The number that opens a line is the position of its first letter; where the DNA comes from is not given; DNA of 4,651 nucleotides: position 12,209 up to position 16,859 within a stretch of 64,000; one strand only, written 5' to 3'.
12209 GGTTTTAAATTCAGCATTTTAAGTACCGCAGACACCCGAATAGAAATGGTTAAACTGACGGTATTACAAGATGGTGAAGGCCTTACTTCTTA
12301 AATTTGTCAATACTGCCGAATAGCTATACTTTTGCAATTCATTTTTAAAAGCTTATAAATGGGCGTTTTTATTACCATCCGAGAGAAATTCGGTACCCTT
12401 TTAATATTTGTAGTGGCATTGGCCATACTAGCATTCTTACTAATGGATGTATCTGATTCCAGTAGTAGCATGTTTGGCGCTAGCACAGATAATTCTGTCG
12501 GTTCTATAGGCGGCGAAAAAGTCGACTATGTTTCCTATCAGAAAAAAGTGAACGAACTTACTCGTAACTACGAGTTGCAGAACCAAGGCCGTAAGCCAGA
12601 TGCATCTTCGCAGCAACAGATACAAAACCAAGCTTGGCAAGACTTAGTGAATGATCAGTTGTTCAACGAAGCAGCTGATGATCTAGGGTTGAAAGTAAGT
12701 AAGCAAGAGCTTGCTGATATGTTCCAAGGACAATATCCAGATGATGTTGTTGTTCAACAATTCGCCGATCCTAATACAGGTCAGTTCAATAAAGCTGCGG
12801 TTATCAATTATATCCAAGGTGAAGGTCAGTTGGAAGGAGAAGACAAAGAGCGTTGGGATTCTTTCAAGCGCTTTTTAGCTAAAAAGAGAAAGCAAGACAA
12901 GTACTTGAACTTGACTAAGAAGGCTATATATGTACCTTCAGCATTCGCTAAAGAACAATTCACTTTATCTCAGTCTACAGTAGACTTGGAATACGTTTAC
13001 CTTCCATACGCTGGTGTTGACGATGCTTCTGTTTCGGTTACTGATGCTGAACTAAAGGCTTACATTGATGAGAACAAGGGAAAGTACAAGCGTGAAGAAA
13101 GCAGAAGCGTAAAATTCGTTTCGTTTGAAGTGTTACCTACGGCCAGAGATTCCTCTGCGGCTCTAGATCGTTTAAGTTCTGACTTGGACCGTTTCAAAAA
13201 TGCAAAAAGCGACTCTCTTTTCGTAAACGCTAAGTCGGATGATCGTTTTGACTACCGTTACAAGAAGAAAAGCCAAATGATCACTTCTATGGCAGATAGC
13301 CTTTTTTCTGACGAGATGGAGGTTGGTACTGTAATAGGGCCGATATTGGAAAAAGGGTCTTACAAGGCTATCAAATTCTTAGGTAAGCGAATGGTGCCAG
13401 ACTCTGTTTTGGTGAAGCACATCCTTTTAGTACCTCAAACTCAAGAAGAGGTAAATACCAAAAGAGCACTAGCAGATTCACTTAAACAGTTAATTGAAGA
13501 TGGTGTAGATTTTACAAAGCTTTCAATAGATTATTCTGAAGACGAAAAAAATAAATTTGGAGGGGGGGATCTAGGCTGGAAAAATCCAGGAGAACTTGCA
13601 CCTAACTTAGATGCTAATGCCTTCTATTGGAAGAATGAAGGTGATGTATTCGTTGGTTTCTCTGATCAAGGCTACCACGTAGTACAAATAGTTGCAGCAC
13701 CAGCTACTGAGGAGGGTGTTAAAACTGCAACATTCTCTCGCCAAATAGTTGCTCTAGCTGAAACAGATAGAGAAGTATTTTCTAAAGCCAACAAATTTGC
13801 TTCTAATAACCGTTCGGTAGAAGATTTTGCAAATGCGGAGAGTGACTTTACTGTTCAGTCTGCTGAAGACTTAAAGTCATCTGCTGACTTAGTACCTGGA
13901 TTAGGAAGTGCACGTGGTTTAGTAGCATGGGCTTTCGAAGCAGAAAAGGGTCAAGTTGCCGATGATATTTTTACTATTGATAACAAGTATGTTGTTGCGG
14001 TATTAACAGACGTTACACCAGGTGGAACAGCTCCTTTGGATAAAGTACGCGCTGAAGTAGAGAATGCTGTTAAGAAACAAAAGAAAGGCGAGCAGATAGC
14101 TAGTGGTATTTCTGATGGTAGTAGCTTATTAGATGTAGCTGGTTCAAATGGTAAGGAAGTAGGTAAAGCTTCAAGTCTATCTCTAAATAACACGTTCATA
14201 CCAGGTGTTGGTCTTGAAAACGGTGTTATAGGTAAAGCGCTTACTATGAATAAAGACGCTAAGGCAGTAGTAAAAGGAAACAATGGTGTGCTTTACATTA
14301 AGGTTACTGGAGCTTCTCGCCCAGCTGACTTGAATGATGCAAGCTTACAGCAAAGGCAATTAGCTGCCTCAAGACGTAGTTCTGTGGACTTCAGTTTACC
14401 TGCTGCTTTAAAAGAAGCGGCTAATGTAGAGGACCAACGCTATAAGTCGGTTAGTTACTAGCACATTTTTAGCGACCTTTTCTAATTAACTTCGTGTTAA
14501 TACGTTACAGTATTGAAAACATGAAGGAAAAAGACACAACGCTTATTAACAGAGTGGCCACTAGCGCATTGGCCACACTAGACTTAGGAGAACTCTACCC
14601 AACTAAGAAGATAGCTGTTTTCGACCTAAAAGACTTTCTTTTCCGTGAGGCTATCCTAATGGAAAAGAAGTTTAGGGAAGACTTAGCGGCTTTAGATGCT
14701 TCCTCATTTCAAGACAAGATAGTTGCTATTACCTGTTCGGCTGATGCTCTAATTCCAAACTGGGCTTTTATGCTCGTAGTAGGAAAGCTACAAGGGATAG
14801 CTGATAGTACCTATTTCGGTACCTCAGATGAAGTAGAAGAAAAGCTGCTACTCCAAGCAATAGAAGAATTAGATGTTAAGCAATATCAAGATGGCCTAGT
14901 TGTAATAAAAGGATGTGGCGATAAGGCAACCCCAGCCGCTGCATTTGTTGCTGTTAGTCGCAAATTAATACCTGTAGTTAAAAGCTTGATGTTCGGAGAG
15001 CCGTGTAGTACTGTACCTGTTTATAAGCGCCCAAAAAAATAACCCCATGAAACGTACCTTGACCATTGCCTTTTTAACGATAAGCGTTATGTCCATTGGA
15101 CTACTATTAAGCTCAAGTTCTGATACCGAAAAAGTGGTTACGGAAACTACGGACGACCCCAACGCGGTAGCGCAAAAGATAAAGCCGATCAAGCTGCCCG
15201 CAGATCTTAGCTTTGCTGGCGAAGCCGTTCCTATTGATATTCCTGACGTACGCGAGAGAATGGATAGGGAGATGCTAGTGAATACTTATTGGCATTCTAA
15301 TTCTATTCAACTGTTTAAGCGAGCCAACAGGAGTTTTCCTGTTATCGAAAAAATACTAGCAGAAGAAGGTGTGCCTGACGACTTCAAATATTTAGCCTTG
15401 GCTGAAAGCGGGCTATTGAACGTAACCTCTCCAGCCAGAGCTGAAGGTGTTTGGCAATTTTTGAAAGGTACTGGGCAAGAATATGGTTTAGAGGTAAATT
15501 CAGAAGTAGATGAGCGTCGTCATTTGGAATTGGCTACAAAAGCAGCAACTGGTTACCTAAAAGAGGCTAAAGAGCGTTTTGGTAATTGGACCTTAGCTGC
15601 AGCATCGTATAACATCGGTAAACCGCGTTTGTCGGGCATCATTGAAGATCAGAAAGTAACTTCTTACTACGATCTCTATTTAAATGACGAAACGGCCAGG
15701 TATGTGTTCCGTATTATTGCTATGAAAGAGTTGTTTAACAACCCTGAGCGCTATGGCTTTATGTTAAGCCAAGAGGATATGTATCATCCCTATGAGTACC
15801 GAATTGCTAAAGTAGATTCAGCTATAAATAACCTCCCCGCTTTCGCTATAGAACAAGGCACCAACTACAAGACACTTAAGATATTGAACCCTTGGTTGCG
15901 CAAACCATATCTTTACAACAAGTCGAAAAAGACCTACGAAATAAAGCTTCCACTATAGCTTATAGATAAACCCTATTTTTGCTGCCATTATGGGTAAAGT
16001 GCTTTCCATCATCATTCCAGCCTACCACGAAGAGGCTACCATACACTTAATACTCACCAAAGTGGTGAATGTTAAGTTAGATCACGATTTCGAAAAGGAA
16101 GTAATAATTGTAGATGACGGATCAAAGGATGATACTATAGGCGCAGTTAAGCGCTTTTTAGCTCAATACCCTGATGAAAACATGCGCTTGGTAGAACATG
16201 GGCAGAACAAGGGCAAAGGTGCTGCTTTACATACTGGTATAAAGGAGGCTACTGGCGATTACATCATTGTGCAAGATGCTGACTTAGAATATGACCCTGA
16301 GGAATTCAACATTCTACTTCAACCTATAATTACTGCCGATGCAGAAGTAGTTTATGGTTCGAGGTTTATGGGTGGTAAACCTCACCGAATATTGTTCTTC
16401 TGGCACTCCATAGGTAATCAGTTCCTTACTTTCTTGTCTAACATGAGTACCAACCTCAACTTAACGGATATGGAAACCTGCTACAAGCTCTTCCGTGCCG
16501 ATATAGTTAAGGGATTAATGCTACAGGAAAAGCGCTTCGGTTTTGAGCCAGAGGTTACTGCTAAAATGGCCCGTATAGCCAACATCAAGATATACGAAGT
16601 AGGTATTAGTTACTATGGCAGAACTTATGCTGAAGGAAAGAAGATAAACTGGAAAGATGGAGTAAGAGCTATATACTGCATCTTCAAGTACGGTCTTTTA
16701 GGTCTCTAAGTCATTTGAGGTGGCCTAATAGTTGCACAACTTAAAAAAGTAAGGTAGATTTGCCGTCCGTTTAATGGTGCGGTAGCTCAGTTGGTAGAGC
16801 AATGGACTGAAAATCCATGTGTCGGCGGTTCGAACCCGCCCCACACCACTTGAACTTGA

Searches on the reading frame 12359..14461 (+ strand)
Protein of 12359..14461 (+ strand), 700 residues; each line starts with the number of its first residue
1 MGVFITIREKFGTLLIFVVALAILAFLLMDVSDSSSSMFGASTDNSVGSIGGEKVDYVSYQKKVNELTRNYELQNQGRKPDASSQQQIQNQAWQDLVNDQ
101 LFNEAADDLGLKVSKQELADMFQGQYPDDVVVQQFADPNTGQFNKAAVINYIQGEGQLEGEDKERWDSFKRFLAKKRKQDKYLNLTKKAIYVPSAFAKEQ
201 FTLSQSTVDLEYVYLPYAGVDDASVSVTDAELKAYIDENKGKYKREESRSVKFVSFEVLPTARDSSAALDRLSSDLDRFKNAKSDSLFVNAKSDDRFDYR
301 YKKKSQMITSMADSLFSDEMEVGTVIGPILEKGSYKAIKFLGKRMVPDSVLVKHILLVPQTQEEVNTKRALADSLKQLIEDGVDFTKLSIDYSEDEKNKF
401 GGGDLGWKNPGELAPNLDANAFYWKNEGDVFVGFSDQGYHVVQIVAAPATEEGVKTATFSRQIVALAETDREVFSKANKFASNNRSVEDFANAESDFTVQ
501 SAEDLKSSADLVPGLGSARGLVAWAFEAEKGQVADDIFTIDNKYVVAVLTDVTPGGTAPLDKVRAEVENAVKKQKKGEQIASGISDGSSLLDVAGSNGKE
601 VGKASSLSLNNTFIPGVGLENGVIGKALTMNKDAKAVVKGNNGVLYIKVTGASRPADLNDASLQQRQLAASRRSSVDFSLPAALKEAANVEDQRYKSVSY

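Call 66: search_protein_families(library=pfam, proteins=[window:12359-14461:+], max_evalue=0.000001)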
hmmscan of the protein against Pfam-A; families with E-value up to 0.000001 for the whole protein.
window:12359-14461:+ (700 aa): 5 families
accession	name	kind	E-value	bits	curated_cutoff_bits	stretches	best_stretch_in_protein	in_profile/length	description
PF13623.11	SurA_N_2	-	1.9e-35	122.3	28.5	1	6-152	3-145/145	SurA-like N-terminal domain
PF13624.11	SurA_N_3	-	9.6e-17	61.7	27.2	1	7-146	5-132/162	SurA-like N-terminal domain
PF13616.12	Rotamase_3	-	1.3e-16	61.6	22.5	1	335-445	1-113/116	PPIC-type PPIASE domain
PF13145.12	Rotamase_2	-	9.8e-14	52.6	27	0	467-564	32-120/121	PPIC-type PPIASE domain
PF00639.27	Rotamase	-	1.4e-11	45.7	21.7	1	354-444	1-95/97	PPIC-type PPIASE domain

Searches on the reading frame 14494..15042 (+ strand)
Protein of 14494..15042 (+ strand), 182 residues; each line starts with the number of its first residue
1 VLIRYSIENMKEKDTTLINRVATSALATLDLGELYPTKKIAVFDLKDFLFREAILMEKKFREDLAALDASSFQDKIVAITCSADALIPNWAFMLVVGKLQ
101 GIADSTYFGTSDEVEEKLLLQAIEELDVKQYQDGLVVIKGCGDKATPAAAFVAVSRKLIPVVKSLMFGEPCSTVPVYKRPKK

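Call 66: search_protein_families(library=pfam, proteins=[window:14494-15042:+], max_evalue=0.000001)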
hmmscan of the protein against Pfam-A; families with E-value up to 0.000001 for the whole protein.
window:14494-15042:+ (182 aa): 1 family
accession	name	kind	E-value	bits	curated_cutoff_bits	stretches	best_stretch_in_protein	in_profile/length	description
PF10652.14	DUF2480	-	1.3e-62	210.9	25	1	16-179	2-165/165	Protein of unknown function (DUF2480)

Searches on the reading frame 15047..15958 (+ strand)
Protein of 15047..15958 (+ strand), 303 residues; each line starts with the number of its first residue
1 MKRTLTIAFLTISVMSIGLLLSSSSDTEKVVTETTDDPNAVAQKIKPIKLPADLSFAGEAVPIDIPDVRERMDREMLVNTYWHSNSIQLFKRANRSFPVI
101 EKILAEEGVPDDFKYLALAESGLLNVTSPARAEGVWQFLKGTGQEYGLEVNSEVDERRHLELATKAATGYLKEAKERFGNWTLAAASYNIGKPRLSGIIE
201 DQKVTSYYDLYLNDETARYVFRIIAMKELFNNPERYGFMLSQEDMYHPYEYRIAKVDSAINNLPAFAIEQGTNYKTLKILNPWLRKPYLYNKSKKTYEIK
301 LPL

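Call 66: search_protein_families(library=pfam, proteins=[window:15047-15958:+], max_evalue=0.000001)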
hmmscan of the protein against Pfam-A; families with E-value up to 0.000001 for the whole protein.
window:15047-15958:+ (303 aa): 1 family
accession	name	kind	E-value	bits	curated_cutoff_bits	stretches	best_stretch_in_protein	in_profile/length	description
PF01464.25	SLT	-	8.6e-16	58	21.3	1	101-197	5-103/117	Transglycosylase SLT domain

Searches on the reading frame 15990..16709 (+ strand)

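Call 66: search_protein_families(library=pfam, proteins=[window:15990-16709:+], max_evalue=0.000001)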
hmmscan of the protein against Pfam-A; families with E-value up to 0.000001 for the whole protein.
window:15990-16709:+ (239 aa): 3 families
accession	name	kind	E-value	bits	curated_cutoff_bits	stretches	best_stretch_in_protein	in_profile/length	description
PF00535.33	Glycos_transf_2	-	1.2e-32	113.6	23.3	1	6-174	1-165/168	Glycosyl transferase family 2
PF13641.12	Glyco_tranf_2_3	-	1.1e-11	45.7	27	1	5-174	3-160/230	Glycosyltransferase like family 2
PF10111.15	Glyco_tranf_2_2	-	4.2e-08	33.5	27.3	1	6-111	1-104/276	Glycosyltransferase like family 2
